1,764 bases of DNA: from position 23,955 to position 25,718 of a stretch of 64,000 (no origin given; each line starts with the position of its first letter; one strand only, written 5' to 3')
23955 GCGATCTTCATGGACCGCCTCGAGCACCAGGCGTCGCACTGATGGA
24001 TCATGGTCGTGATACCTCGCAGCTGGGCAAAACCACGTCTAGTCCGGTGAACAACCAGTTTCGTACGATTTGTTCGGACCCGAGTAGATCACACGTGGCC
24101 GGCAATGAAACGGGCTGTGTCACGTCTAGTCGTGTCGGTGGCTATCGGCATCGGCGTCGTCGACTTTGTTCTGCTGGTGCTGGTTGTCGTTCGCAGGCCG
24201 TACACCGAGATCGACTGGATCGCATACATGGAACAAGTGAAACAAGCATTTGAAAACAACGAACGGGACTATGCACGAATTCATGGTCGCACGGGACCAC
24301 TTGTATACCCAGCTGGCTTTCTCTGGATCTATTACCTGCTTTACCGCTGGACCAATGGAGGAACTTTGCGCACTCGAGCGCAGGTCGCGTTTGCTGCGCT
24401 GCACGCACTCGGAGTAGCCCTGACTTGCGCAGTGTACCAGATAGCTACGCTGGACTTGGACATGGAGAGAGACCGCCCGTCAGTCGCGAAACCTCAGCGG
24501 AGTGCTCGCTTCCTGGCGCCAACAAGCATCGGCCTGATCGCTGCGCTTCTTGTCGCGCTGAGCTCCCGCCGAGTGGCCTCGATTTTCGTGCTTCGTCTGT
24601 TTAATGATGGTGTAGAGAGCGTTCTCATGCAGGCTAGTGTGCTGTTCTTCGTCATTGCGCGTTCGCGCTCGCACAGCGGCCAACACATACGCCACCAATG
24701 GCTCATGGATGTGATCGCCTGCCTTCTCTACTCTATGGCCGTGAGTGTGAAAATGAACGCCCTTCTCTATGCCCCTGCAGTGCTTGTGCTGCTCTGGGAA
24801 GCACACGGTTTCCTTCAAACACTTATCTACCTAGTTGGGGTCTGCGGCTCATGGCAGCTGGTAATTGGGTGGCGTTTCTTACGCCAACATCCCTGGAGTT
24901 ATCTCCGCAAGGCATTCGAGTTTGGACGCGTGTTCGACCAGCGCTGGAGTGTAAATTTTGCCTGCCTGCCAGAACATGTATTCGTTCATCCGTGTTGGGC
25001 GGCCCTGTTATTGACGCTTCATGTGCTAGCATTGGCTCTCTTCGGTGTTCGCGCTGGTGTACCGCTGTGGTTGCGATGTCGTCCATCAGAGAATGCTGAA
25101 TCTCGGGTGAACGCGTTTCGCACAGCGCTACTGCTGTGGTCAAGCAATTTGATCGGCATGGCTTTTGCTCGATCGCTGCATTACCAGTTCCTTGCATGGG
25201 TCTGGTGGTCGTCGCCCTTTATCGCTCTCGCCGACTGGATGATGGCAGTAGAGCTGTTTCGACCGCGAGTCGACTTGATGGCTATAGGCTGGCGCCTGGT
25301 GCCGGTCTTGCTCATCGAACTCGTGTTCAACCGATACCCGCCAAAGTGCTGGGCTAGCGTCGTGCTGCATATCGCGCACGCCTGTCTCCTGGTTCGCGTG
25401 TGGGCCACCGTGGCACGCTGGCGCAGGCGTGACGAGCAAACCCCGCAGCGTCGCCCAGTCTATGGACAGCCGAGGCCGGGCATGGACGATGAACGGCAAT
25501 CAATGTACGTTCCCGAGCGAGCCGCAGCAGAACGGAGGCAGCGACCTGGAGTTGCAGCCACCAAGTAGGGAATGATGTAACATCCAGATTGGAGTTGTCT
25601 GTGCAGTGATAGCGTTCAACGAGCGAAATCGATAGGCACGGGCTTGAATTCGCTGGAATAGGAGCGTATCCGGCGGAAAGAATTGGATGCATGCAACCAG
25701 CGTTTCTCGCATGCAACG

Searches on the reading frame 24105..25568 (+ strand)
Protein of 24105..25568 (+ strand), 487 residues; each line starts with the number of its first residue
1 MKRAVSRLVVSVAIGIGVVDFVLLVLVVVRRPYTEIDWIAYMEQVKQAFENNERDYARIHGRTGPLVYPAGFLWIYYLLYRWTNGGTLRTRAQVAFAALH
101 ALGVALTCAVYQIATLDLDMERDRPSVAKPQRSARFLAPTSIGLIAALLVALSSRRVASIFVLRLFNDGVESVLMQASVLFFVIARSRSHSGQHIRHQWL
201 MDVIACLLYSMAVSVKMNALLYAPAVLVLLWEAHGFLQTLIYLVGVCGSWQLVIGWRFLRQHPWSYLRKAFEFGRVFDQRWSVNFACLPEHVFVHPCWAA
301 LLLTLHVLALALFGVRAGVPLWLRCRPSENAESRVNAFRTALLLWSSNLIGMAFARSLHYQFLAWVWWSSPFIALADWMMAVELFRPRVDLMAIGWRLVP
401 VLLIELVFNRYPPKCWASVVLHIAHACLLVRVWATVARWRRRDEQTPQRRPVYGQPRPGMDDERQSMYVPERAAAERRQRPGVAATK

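Call 10: search_protein_families(library=pfam, proteins=[window:24105-25568:+], max_evalue=0.01)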
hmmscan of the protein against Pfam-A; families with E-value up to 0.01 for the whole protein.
window:24105-25568:+ (487 aa): 1 family
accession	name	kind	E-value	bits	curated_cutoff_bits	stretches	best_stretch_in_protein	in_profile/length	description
PF05208.19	ALG3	-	3.7e-92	310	23.6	2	147-418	107-358/358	ALG3 protein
